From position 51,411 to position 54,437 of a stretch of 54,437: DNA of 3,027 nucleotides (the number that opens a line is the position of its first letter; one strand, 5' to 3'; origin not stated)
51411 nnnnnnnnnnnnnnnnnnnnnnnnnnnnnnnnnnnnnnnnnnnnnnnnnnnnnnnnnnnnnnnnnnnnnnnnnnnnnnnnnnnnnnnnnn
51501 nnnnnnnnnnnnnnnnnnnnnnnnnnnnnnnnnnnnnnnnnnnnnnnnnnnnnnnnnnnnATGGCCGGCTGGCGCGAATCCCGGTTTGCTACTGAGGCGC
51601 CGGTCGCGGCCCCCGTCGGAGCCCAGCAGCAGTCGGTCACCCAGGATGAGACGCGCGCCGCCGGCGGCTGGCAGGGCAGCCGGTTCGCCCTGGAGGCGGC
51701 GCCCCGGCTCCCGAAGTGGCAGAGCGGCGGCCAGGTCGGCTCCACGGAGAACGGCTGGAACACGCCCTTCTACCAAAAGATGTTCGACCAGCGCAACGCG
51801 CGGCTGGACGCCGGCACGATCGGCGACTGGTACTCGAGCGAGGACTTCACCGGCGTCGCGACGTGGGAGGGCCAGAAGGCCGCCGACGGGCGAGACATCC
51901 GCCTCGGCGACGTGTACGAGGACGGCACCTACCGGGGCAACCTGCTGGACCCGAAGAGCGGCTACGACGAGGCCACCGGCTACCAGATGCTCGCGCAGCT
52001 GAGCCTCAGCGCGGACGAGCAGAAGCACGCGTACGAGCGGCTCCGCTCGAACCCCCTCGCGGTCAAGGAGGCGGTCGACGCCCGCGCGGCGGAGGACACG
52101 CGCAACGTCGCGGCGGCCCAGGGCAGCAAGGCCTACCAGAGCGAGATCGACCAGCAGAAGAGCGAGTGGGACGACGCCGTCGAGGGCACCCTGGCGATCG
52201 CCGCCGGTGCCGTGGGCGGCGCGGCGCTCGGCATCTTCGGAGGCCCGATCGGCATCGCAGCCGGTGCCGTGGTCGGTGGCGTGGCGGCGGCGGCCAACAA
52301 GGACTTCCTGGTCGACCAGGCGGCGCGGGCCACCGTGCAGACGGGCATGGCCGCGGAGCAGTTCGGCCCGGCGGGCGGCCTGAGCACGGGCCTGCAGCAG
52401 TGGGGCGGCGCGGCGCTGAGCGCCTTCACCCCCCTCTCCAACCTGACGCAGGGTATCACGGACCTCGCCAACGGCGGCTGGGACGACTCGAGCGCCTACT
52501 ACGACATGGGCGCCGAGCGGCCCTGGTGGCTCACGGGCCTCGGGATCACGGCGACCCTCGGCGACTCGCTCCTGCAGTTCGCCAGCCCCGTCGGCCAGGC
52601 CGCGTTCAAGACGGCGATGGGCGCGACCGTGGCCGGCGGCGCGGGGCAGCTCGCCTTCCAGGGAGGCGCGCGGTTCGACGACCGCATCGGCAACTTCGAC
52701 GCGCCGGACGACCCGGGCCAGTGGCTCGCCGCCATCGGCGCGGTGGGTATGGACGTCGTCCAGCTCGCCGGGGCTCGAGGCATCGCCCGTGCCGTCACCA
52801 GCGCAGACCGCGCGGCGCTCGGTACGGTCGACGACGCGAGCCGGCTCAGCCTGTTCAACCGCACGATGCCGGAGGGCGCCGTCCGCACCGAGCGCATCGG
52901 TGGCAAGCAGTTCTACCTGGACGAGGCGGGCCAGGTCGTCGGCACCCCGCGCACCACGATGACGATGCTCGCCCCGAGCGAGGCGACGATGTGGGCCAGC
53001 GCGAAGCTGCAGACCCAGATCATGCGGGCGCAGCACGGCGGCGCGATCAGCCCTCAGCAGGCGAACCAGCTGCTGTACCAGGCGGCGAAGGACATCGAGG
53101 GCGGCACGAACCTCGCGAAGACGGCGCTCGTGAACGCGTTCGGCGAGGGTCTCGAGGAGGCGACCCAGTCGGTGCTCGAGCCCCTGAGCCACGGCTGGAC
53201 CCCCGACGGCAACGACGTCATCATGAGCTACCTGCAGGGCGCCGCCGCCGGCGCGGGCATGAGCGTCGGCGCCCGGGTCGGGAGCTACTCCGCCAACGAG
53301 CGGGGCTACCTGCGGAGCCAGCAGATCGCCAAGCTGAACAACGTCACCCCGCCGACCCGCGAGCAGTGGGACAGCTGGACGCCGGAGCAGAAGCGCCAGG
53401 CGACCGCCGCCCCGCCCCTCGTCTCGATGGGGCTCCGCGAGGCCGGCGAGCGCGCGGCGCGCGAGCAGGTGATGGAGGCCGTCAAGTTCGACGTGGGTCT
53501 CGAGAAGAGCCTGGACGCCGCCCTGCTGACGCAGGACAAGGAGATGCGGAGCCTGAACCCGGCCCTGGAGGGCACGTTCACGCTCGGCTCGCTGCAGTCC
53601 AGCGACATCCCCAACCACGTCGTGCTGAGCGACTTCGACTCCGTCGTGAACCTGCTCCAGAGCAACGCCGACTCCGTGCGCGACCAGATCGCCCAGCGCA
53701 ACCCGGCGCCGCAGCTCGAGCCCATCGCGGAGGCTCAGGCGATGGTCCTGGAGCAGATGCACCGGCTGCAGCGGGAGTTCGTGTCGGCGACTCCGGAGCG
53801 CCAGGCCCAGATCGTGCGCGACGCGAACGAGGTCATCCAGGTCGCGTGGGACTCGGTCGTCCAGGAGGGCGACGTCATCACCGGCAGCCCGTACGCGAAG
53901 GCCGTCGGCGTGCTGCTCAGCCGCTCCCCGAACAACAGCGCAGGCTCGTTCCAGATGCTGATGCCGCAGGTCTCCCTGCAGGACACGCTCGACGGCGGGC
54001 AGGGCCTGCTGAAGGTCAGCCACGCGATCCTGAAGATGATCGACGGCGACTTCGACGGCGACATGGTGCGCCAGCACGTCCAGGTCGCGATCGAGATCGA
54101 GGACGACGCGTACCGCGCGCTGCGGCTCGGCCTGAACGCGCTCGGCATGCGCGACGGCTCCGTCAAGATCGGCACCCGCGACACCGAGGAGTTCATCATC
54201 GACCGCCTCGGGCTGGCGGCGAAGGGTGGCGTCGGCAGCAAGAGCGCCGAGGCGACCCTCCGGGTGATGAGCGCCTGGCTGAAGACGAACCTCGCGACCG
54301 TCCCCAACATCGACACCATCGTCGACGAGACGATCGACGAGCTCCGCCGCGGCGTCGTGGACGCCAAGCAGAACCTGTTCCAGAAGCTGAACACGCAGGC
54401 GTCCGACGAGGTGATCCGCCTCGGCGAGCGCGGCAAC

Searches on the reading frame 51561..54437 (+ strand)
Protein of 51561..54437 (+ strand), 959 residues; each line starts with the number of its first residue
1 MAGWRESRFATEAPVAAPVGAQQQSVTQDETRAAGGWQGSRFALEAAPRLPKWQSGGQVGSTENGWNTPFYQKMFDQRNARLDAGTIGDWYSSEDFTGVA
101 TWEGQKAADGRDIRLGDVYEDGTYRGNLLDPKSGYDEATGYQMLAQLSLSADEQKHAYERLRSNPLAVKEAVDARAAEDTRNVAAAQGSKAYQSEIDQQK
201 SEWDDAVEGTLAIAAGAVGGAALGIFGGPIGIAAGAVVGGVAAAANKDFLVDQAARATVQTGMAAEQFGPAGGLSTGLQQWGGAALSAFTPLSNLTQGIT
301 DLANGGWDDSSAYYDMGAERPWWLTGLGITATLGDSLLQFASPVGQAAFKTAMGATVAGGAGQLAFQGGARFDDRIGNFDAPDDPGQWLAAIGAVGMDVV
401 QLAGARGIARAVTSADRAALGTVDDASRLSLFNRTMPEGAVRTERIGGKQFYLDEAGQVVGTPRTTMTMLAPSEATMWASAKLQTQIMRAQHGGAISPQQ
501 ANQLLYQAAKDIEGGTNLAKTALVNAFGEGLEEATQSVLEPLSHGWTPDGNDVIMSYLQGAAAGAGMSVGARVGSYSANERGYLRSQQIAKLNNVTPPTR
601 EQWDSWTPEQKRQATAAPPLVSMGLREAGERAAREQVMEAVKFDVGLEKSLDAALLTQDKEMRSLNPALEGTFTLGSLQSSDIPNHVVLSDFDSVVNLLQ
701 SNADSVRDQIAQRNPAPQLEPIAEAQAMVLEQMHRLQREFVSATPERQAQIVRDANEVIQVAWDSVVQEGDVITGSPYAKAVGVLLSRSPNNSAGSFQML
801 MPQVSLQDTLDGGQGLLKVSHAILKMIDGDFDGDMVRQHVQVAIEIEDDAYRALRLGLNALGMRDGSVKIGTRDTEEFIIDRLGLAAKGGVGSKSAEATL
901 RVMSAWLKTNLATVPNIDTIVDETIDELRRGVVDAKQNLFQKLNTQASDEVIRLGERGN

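Call 14: search_protein_families(library=phrogs, proteins=[window:51561-54314:+], max_evalue=0.1)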
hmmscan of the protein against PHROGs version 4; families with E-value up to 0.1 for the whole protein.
window:51561-54314:+ (918 aa): 1 family
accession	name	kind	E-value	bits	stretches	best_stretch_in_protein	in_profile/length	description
phrog_123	-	connector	0.041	14.8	0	435-514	36-109/139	tail terminator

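Call 15: search_solved_structures(query=window:51561-54437:+, max_evalue=10, show_alignments=3)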
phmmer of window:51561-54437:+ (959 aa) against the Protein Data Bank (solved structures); distinct sequences matched with E-value up to 10: 1.
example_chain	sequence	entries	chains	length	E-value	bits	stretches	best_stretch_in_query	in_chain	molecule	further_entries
3rof_A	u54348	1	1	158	3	9.2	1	661-711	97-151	Low molecular weight protein-tyrosine-phosphatase ptpA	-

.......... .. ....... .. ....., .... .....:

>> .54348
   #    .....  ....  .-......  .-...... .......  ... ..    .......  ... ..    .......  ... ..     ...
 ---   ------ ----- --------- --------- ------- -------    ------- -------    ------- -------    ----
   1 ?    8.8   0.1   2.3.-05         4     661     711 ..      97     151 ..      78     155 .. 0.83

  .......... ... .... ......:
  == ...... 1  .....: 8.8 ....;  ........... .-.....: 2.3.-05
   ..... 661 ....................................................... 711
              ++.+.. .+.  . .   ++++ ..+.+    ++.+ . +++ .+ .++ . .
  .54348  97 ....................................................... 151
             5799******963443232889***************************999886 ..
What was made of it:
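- Tried and rejected: phmmer of aa 1-959 against PDB sequences found nothing (call 15).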

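Call 78: search_protein_representatives(protein=window:51561-54437:+)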
Query: 959 residues. Proteins with E-value up to 0.001 (for the whole library): 212; up to 1e-10: 183; up to 1e-30: 146. The best 150 are listed.
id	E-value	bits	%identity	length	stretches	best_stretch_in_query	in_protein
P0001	0.0e+00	2101.9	100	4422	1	1-959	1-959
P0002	3.6e-217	740.3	46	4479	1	32-958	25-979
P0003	2.6e-203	694.4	45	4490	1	1-958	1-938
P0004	1.2e-166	573.1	42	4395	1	43-958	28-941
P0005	5.1e-162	557.8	42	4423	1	1-952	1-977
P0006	3.9e-143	495.3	40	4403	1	14-958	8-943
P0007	1.1e-140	487.2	40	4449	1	2-958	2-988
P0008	1.1e-133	464.0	36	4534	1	17-951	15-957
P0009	1.2e-127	444.0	39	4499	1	14-946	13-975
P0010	2.4e-114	400.0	35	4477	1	17-946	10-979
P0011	2.8e-111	389.9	34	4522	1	12-958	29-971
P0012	2.3e-99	350.4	37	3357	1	39-863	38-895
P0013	4.1e-93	329.8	34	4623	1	55-956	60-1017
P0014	1.1e-92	328.4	36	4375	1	49-945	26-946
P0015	5.2e-92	326.1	35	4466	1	42-938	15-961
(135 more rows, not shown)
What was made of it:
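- More than 200 homologues have the same length (call 78).
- Tried and rejected: The exhaustive search then found 212 (call 78).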

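Call 113: find_encoding_contigs(protein=P0001, flank=10000, max_places=4)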
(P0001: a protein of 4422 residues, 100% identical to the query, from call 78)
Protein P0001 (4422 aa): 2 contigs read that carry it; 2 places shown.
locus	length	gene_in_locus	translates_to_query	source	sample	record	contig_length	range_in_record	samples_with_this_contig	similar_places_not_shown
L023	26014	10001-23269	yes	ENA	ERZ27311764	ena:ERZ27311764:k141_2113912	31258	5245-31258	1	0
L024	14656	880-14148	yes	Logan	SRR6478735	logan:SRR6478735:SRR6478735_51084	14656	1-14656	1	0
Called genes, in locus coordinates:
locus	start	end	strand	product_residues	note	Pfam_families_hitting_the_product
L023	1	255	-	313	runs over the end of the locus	PF12705:PDDEXK_1, PF10926:DUF2800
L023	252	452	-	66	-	-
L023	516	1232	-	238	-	-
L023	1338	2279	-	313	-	-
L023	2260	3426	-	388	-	PF00004:AAA (weak), PF07726:AAA_3 (weak), PF07728:AAA_5, PF20030:bpMoxR (weak)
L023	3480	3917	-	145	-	-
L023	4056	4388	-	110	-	-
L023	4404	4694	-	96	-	-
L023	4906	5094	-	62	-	-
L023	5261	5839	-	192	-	-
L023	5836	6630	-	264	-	-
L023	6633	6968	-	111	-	-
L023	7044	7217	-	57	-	-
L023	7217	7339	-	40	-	-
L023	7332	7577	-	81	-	-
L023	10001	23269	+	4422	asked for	-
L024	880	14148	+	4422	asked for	-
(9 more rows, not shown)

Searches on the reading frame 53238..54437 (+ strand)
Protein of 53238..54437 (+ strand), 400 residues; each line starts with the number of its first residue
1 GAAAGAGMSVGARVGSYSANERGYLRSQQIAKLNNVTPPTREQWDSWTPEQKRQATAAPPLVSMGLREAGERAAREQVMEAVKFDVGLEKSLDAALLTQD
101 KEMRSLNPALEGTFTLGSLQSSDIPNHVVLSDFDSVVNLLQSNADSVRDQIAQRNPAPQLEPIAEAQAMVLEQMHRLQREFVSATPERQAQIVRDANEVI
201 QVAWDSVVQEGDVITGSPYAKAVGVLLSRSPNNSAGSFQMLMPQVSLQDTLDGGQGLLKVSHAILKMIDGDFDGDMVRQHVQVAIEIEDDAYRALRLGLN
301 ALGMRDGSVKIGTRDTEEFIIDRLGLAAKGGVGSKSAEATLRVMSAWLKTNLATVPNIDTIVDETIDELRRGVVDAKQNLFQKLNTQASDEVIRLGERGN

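Call 61: search_protein_families(library=pfam, alignment_id=A6, max_evalue=10)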
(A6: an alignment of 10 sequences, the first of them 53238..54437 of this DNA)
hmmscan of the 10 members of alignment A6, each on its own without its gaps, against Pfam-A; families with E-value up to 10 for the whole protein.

A. member 1, window:53238-54437:+ (400 aa): 0 families

B. families by the number of members that match (of 10 scanned): 12 families
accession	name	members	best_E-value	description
PF22888.1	FIMAH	2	0.35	FIMAH domain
PF21865.2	TLN1-like_RS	1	0.013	Talin 1-like, rod segment domain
PF08354.15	Fas1-AflB-like_hel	1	0.015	Fatty acid synthase subunit beta/Fas1-like, helical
PF17107.11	SesA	1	0.016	N-terminal domain on NACHT_NTPase and P-loop NTPases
PF04108.17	ATG17_like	1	0.024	Autophagy protein ATG17-like domain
PF15908.10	HMMR_C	1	0.026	Hyaluronan mediated motility receptor C-terminal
PF14022.11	DUF4238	1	0.047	Protein of unknown function (DUF4238)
PF16043.11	DUF4795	1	0.06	Domain of unknown function (DUF4795)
PF01434.24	Peptidase_M41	1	0.12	Peptidase family M41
PF18829.7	Importin_rep_6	1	0.15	Importin repeat 6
PF07739.18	TipAS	1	0.57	TipAS antibiotic-recognition domain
PF06426.19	SATase_N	1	0.59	Serine acetyltransferase, N-terminal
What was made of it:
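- Tried and rejected: Pfam on 10 homologous segments one by one gave only noise (call 61).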

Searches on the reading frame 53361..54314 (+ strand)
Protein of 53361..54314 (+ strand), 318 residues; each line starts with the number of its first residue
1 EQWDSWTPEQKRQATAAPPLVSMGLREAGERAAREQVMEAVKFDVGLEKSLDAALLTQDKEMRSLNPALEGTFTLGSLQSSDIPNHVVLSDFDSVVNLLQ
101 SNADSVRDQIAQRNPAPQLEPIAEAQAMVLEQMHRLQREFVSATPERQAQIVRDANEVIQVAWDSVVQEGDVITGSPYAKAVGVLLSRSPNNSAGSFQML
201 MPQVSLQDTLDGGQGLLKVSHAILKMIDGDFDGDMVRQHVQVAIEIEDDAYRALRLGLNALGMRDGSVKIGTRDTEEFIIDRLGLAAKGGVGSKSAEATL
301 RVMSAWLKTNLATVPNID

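Call 16: search_dna_similar(query=window:53361-54314:+, collection=phages, mode=protein, max_rows=60, max_evalue=0.001, rows=spread)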
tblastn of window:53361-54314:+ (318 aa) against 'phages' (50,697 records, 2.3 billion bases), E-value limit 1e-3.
Records with a match: 33; places in all: 33; records where one place covers at least 80% of the query: 11.
Best place of each record, by identity: <60% 33.
By first word of the organism name: Microbacterium 32; Arthrobacter 1.
By host as written in the record: Microbacterium foliorum NRRL B-24224 SEA 15; Microbacterium foliorum NRRL B-24224 14; Microbacterium paraoxydans NRRL B-14843 2; Arthrobacter globiformis B-2979 1; Microbacterium foliorum str. NRRL B-24224 1.
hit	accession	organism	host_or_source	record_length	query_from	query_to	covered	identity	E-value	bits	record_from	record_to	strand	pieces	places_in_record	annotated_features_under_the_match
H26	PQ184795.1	Arthrobacter phage MissAmericana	Arthrobacter globiformis B-2979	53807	3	317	99%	41.0%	1e-57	206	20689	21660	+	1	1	30: tape measure protein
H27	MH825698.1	Microbacterium phage Burro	Microbacterium paraoxydans NRRL B-14843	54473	2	284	89%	31.4%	2e-19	95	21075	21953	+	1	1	27: hypothetical protein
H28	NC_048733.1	Microbacterium phage Burro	Microbacterium paraoxydans NRRL B-14843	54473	2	284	89%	31.4%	2e-19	95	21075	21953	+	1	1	27: hypothetical protein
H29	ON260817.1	Microbacterium phage Gshelby23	Microbacterium foliorum NRRL B-24224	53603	2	284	89%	30.8%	3e-19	94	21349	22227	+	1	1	25: hypothetical protein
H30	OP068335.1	Microbacterium phage Hannabella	Microbacterium foliorum NRRL B-24224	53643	2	284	89%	30.8%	3e-19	94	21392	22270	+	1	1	27: hypothetical protein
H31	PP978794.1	Microbacterium phage Casino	Microbacterium foliorum NRRL B-24224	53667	2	284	89%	30.8%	3e-19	94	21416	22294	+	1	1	26: hypothetical protein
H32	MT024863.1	Microbacterium phage Arete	Microbacterium foliorum NRRL B-24224 SEA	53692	2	284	89%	30.8%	3e-19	94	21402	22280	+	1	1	27: hypothetical protein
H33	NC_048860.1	Microbacterium phage Arete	Microbacterium foliorum NRRL B-24224 SEA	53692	2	284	89%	30.8%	3e-19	94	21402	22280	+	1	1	27: tail length tape measure protein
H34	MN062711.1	Microbacterium phage Araxxi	Microbacterium foliorum NRRL B-24224 SEA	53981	2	284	89%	30.2%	3e-18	91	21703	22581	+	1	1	27: hypothetical protein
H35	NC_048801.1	Microbacterium phage Araxxi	Microbacterium foliorum NRRL B-24224 SEA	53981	2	284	89%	30.2%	3e-18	91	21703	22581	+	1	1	27: tail length tape measure protein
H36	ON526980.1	Microbacterium phage DoTi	Microbacterium foliorum NRRL B-24224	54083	2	284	89%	30.2%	3e-18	91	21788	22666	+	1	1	27: hypothetical protein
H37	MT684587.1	Microbacterium phage Fede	Microbacterium foliorum NRRL B-24224 SEA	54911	31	259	72%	30.2%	2e-12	74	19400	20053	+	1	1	31: hypothetical protein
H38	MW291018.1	Microbacterium phage Atraxi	Microbacterium foliorum NRRL B-24224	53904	78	303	71%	30.4%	3e-12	73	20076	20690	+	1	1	29: hypothetical protein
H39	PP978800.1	Microbacterium phage TrippleS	Microbacterium foliorum NRRL B-24224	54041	78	303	71%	29.3%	1e-11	71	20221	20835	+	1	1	30: hypothetical protein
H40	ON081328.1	Microbacterium phage Morrill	Microbacterium foliorum NRRL B-24224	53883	78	303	71%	29.3%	1e-11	71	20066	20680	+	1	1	29: hypothetical protein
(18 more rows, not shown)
